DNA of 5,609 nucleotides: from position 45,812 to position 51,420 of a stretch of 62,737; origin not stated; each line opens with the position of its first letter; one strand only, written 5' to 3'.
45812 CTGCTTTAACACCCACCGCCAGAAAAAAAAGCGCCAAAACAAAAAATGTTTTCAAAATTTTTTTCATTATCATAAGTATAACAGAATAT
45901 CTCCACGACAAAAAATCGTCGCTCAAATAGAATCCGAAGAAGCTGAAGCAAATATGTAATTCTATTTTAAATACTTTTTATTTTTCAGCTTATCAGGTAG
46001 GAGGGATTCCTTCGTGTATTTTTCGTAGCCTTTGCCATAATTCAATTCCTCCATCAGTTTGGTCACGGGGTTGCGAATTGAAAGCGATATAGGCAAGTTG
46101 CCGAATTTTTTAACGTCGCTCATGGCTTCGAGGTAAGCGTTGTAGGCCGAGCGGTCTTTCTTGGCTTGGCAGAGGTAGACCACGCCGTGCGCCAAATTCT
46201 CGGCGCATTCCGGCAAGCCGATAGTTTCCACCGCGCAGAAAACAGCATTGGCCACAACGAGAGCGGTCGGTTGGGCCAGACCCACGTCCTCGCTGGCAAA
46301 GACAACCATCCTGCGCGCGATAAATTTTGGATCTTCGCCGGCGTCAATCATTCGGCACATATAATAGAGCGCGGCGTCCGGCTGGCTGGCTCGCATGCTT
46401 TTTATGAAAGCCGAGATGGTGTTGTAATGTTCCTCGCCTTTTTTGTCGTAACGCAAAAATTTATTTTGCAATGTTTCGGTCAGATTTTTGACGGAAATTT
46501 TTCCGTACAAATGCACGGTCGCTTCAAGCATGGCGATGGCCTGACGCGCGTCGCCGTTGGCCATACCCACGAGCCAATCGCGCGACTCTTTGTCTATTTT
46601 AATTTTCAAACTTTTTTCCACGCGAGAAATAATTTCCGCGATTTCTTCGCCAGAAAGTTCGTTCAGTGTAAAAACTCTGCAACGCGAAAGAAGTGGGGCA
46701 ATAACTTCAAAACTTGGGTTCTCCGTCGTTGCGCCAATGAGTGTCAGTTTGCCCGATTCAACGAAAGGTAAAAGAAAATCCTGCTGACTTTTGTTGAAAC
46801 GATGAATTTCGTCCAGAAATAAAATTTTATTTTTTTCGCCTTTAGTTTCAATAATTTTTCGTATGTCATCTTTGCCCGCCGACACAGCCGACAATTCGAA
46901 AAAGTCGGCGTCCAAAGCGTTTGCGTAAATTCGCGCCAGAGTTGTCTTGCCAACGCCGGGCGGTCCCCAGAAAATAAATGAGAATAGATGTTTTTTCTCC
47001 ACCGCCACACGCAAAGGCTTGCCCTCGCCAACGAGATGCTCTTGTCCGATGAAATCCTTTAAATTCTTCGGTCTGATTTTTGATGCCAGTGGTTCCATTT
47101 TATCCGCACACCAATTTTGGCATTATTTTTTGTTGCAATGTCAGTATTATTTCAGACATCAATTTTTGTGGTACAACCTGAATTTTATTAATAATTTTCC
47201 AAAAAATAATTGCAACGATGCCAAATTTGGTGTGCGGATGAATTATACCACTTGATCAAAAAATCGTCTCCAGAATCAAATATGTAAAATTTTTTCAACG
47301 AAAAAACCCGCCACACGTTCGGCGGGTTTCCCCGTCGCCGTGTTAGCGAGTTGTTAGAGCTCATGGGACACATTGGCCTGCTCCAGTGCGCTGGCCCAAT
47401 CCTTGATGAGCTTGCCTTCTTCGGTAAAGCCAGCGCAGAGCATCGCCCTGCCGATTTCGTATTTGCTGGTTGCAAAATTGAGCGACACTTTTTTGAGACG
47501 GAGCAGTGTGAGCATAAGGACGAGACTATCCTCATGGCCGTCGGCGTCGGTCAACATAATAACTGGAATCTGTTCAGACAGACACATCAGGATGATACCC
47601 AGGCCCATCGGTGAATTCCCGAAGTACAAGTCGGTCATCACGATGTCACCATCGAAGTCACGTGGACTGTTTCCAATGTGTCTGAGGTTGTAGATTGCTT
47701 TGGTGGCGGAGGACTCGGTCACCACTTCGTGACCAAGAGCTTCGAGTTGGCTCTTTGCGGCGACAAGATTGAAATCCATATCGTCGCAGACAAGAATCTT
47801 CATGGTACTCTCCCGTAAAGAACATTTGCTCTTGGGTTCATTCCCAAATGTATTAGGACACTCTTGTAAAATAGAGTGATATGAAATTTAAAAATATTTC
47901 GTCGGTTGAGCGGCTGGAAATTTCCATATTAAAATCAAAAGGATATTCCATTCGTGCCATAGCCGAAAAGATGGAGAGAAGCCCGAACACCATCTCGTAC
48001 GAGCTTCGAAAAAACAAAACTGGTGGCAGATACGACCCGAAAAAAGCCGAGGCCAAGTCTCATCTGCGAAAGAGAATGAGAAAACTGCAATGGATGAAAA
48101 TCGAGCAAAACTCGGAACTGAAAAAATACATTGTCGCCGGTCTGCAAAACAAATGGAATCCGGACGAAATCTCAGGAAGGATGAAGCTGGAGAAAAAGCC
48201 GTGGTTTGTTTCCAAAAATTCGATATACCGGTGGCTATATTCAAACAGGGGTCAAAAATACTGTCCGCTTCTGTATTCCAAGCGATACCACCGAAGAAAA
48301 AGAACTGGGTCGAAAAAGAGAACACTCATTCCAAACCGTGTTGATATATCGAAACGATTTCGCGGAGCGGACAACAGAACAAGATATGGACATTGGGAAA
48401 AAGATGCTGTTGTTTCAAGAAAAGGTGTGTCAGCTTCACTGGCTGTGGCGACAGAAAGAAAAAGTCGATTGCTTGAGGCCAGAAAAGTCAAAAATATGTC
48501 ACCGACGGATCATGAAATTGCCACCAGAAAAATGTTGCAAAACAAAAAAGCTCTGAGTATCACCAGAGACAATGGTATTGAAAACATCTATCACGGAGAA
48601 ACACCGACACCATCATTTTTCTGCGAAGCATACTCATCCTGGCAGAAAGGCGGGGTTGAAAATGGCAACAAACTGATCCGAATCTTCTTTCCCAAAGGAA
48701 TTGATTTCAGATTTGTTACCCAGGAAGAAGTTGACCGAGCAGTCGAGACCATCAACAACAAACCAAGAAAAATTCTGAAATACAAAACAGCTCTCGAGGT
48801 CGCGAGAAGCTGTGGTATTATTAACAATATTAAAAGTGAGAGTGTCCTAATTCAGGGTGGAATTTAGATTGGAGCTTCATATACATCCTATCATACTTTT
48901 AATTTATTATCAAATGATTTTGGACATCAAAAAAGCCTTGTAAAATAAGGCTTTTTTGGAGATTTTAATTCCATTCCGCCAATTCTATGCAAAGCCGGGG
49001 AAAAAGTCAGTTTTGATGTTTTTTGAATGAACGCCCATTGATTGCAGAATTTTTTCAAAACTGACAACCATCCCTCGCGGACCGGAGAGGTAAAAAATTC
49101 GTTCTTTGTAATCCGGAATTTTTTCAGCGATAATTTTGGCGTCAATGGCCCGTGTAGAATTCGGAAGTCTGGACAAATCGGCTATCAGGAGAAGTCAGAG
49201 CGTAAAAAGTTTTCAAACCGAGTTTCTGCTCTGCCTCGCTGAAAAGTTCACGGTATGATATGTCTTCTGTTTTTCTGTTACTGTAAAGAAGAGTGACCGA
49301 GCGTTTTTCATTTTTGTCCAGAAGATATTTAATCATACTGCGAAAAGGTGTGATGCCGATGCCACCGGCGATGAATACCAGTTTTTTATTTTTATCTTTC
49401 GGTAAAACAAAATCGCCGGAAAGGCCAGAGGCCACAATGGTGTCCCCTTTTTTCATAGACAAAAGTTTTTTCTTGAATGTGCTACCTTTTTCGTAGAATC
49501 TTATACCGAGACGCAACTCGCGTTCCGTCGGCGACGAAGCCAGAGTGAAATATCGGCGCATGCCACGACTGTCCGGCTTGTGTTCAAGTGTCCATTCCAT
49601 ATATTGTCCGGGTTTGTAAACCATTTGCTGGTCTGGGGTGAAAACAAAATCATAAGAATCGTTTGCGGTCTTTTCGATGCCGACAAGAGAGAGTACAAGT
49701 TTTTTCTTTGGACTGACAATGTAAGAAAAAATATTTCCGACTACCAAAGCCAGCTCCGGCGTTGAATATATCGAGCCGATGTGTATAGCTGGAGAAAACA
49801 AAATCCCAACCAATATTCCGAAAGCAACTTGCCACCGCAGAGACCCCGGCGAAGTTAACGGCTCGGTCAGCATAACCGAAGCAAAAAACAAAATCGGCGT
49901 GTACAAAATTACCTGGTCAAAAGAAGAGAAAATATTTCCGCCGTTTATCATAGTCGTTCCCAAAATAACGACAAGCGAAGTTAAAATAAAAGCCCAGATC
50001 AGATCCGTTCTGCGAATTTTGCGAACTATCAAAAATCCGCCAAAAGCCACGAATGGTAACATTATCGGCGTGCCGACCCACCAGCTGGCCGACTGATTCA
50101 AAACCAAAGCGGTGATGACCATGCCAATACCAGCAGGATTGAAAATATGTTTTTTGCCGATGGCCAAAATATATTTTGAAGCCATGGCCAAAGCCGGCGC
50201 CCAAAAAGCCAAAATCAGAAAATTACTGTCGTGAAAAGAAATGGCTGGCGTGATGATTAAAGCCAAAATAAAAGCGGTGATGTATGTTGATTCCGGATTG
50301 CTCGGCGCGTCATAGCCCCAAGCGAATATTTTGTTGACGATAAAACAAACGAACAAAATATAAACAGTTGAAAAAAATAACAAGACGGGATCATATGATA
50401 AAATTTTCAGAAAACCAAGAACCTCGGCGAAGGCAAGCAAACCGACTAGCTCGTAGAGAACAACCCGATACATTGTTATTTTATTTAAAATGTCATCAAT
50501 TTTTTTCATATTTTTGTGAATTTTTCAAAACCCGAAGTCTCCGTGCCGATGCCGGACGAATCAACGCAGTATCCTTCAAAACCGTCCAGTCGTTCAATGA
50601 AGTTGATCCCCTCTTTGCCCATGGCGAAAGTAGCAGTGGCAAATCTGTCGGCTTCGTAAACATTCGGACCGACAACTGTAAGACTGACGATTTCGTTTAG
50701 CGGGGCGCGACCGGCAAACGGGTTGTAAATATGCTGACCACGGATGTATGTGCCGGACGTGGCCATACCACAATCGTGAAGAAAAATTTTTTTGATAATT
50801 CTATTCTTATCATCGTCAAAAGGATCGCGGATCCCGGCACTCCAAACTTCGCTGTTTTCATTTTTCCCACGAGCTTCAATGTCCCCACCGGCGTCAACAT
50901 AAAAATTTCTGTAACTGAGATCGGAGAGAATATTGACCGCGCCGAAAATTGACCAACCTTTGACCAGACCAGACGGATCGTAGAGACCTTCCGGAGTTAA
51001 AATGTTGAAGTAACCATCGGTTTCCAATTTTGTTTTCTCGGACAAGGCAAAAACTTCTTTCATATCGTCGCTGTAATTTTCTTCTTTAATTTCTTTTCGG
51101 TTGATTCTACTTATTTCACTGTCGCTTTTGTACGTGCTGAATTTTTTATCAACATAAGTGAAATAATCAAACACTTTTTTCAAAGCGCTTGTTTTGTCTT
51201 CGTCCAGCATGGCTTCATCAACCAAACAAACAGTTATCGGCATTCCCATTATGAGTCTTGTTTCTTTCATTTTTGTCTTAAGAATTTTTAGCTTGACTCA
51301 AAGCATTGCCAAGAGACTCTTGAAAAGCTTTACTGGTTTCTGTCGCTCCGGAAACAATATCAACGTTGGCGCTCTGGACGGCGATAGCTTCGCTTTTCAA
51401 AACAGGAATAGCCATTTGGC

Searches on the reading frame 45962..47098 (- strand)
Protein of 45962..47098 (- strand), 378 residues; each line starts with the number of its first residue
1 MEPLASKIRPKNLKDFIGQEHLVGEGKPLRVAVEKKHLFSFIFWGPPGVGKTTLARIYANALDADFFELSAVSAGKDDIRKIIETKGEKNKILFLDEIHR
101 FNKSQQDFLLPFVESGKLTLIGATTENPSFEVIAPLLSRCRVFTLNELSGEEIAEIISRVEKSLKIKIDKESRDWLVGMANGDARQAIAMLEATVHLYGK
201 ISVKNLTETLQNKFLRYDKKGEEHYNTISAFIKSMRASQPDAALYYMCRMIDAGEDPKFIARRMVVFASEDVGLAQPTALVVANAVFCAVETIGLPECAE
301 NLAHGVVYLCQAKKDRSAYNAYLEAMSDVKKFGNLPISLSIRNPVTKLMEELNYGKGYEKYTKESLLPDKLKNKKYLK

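Call 52: search_protein_families(library=pfam, proteins=[window:45962-47098:-], max_evalue=0.0001)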
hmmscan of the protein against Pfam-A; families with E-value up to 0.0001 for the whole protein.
window:45962-47098:- (378 aa): 10 families
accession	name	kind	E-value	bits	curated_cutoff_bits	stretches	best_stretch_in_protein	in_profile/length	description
PF12002.13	MgsA_C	-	3.7e-46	157.5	27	1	238-376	2-147/167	MgsA AAA+ ATPase C terminal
PF16193.11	AAA_assoc_2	-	1.6e-23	83.2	34.3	1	163-236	2-81/81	AAA C-terminal domain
PF00004.35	AAA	-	1.7e-18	67.8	21.2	1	42-143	2-126/131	ATPase family associated with various cellular activities (AAA)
PF05496.18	RuvB_N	-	5.2e-17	62.5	27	1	8-121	1-116/159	Holliday junction DNA helicase RuvB P-loop domain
PF07728.20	AAA_5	-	3.9e-08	33.8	22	1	41-127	2-104/139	AAA domain (dynein-related subfamily)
PF01078.27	Mg_chelatase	-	7e-06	26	20.3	0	13-59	2-43/207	Magnesium chelatase, subunit ChlI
PF13173.12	AAA_14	-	7.4e-06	26.4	27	1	43-153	7-128/129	AAA domain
PF07724.20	AAA_2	-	2.1e-05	25.1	27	0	37-119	2-105/166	AAA domain (Cdc48 subfamily)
PF20720.3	nSTAND3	-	2.2e-05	24.6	27.2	1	42-98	21-74/155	Novel STAND NTPase 3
PF13401.12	AAA_22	-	7.6e-05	23.5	27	0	42-77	9-49/130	AAA domain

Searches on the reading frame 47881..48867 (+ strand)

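Call 52: search_protein_families(library=pfam, proteins=[window:47881-48867:+], max_evalue=0.0001)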
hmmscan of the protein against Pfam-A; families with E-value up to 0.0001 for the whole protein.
window:47881-48867:+ (328 aa): 2 families
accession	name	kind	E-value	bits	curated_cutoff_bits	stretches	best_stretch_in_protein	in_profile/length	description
PF13936.12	HTH_38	-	6.2e-14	51.9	27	1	3-45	2-44/44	Helix-turn-helix domain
PF13384.12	HTH_23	-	1.7e-05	24.9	24.6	0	8-49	4-45/50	Homeodomain-like domain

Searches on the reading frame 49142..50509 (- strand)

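Call 6: search_protein_families(library=pfam, proteins=[window:49142-50509:-], max_evalue=0.1)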
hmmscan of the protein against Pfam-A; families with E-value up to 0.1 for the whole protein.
window:49142-50509:- (455 aa): 4 families
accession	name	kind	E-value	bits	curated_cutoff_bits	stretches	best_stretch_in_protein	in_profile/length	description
PF00175.26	NAD_binding_1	-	6e-12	46.6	22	1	379-438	1-62/109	Oxidoreductase NAD-binding domain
PF08030.17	NAD_binding_6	-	1.7e-05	25.4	22.2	1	376-426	3-59/156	Ferric reductase NAD binding domain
PF00970.30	FAD_binding_6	-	4.9e-05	24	21.1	1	284-367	13-97/99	Oxidoreductase FAD-binding domain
PF03116.20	NQR2_RnfD_RnfE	-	0.0014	18.5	27.7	1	152-263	177-284/296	NQR2, RnfD, RnfE family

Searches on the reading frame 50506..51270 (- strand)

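Call 6: search_protein_families(library=pfam, proteins=[window:50506-51270:-], max_evalue=0.1)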
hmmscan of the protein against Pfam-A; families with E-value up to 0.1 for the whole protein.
window:50506-51270:- (254 aa): 1 family
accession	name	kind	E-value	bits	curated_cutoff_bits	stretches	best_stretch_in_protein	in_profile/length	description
PF02424.20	ApbE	-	5.9e-35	121.5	25.6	2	98-232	127-263/266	ApbE family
